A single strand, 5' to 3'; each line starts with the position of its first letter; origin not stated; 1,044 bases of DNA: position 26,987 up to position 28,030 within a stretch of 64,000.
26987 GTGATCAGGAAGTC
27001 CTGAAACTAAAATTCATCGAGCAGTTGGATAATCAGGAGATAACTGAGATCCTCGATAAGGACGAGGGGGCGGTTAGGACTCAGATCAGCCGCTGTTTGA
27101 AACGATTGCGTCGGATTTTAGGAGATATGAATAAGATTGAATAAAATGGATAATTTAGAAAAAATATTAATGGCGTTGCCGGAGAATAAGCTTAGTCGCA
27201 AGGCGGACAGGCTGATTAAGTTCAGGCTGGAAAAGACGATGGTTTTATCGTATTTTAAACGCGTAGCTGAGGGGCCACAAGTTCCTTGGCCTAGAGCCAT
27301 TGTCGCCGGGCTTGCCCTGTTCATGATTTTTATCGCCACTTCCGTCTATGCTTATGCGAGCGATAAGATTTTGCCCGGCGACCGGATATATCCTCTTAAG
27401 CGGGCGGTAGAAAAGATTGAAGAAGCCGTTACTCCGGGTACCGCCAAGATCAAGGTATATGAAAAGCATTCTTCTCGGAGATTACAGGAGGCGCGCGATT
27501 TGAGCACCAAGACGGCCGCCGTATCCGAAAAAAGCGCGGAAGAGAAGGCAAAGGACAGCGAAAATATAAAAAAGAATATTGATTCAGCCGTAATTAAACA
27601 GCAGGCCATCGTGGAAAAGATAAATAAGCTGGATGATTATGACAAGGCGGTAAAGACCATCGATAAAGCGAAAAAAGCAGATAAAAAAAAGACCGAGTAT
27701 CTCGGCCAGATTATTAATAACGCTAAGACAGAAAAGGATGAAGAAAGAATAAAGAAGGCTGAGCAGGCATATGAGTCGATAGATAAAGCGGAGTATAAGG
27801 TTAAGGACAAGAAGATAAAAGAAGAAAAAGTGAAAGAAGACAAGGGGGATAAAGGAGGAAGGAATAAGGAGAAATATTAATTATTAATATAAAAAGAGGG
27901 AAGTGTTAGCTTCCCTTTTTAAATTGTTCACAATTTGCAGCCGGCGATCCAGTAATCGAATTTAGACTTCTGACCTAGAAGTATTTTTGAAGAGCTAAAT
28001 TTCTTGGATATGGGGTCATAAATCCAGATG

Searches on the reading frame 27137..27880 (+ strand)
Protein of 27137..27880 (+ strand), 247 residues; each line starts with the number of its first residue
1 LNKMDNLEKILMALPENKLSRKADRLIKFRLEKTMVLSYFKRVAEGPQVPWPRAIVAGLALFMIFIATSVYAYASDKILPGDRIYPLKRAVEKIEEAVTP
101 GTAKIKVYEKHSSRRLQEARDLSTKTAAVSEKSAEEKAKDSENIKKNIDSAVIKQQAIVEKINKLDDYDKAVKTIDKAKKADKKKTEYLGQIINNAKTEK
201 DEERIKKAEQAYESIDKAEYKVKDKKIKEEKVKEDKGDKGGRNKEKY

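Call 6: search_protein_families(library=pfam, proteins=[window:27137-27880:+], max_evalue=0.01)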
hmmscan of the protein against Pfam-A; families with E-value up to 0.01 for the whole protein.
window:27137-27880:+ (247 aa): 1 family
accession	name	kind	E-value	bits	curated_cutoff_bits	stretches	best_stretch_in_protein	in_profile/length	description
PF18915.5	DUF5667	-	1.6e-08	35.3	27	1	77-170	1-94/99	Domain of unknown function (DUF5667)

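Call 36: search_protein_families(library=ncbifam, proteins=[window:27146-27880:+], max_evalue=0.01)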
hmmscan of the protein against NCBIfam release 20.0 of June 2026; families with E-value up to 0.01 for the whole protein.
window:27146-27880:+ (244 aa): 0 families

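Call 38: search_solved_structures(query=window:27146-27877:+, max_evalue=10, show_alignments=2)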
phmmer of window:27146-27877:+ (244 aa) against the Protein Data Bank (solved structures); distinct sequences matched with E-value up to 10: 5.
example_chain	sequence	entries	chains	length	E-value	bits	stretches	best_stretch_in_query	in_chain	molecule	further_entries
10lk_c1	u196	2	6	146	0.026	17.6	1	151-183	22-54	Lipoprotein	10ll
1t7s_A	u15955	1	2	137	0.054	16.6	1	99-211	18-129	BAG-1 cochaperone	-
3kp2_A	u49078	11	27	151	0.087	15.9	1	123-214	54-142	Transcriptional regulator TcaR | TcaR transcription regulator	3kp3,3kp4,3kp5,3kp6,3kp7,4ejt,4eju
3jvb_A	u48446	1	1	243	0.51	13.4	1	179-214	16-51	Polyhedrin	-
6cpm_E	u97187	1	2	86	0.82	12.8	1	55-121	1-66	Ubiquitin variant 15.1d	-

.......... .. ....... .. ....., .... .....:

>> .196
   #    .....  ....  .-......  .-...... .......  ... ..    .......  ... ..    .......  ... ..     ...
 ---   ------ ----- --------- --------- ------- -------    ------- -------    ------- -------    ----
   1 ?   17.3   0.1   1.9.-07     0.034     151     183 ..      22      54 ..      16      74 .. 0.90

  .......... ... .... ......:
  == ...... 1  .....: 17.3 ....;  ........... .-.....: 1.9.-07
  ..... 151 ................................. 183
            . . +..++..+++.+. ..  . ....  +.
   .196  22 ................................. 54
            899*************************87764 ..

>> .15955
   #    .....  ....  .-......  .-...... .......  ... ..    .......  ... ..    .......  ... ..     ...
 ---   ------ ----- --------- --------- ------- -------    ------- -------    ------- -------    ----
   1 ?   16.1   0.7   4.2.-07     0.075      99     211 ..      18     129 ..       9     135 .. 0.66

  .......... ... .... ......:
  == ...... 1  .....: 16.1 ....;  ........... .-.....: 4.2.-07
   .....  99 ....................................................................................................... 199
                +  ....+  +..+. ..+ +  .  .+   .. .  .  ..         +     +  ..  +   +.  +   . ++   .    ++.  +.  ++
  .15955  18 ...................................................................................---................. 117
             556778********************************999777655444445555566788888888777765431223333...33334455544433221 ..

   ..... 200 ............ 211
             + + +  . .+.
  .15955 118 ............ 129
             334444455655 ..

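Call 53: find_homologous_proteins(query=window:27146-27877:+, max_evalue=0.001)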
Query window:27146-27877:+ (244 aa): 9 proteins with E <= 0.001 among 878 candidates.
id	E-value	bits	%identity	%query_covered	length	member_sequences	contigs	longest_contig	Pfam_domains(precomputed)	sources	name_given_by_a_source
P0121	4.4e-144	496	100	100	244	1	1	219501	PF18915.6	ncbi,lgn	ncbi:MAG: DUF5667 domain-containing protein [Bacillota bacterium]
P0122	2.5e-62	229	53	93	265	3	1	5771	PF18915.6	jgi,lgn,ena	-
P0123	9.6e-52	194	51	92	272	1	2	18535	PF18915.6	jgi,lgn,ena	-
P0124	3.5e-50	189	46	92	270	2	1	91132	PF18915.6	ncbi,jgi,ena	ncbi:MAG: DUF5667 domain-containing protein [Patescibacteria group bacterium]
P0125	3.2e-44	169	44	100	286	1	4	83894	PF18915.6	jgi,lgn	-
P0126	7.7e-37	145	45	95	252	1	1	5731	PF18915.6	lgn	-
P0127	2.0e-35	141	44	89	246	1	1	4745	PF18915.6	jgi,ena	-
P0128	2.4e-30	124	44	89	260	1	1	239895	PF18915.6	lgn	-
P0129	2.3e-21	95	36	85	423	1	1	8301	PF18915.6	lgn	-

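Call 62: predict_structure(alignment_id=A1)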
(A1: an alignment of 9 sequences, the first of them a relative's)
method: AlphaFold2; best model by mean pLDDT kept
length: 244 residues; sequences in the alignment: 9
mean_pLDDT: 75.9   pTM: 0.62
mean pLDDT of the five models: 75.9, 75.8, 74.6, 73.3, 72.4
residues with pLDDT >= 90: 54; 70-90: 122; 50-70: 47; < 50: 21
segments of 3 or more residues with pLDDT < 50: 225-244
pLDDT, mean of each block of 10 residues (from residue 1): 61 60 72 64 56 73 76 76 82 80 89 91 82 87 92 89 84 89 94 90 92 81 47 31 35
secondary structure, 60 per line:
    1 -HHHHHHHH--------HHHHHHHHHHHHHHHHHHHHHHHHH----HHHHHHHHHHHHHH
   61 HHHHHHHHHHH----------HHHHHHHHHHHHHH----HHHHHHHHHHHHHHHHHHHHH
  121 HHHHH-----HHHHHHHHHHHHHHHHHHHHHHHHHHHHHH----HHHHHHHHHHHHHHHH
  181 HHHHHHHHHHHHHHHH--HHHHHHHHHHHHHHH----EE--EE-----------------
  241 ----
elements in order: H2-9 H18-42 H47-71 H82-95 H100-125 H131-160 H165-196 H199-213

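Call 64: fold_search(model_id=the predicted structure, library=pdb)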
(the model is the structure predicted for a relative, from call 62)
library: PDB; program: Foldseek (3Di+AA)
matches with E <= 10: 774; with E <= 0.001: 0
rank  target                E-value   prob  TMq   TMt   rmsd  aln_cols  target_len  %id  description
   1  6e9r_A                3.8e-02  0.84  0.21  0.28  13.7       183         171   13  DHF46 filament (released 2018-11-21)
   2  7mwq_A                8.1e-02  0.41  0.16  0.19  14.7       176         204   18  Structure of De Novo designed beta sheet heterodimer LHD29A53/B53 (released 2022-01-19)
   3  5cwn                  8.5e-02  0.84  0.27  0.30  15.8       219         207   16  Crystal structure of de novo designed helical repeat protein DHR71 (released 2015-12-16)
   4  7q83_D                9.4e-02  0.99  0.33  0.48   7.0       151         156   11  Crystal structure of S. cerevisiae Sso2 in complex with the pleckstrin homology domain of Sec3 (released 2022-08-31)
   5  5k7v_A                9.9e-02  0.96  0.36  0.32  16.9       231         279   12  Computational Design of Self-Assembling Cyclic Protein Homooligomers (released 2017-04-12)
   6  6vfk_B                9.9e-02  0.87  0.31  0.28  13.4       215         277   13  De novo designed tetrahedral nanoparticle T33_dn10 displaying 4 copies of BG505-SOSIP trimer on the surface (released 2020-07-22)
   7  5cwl_A                1.1e-01  0.57  0.20  0.26  15.5       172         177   15  Crystal structure of de novo designed helical repeat protein DHR54 (released 2015-12-16)
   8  5h78_A                1.1e-01  0.44  0.19  0.22  14.8       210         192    8  Crystal structure of the PKA-DHR14 fusion protein (released 2017-06-28)
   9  5cwk                  1.2e-01  0.44  0.20  0.25  13.4       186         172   16  Crystal structure of de novo designed helical repeat protein DHR53 (released 2015-12-16)
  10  6b85_A                1.2e-01  0.33  0.17  0.19  18.6       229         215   10  Crystal structure of transmembrane protein TMHC4_R (released 2018-03-14)
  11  8fin_A                1.2e-01  0.63  0.20  0.25  13.2       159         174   14  Multi-state design of two-state switchable hinge proteins (released 2023-08-16)
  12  9k7w_D                1.3e-01  0.99  0.26  0.58   4.4       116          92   18  Crystal structure of designed nickel-induced homotrimer C3-Ni1-HH*3-18 (released 2025-10-29)
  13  5h7c_C                1.3e-01  0.54  0.22  0.16  14.1       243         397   10  Crystal structure of a repeat protein with two Protein A-DHR14 repeat modules (released 2017-06-28)
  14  5j5l                  1.7e-01  0.60  0.24  0.33  13.8       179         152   17  CRYSTAL STRUCTURE OF AFMP4P IN COMPLEX WITH ARACHIDONIC ACID (released 2017-04-05)
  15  5j5k                  2.0e-01  0.57  0.24  0.34  13.9       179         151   18  CRYSTAL STRUCTURE OF AFMP4P IN COMPLEX WITH PALMITIC ACID (released 2017-04-05)
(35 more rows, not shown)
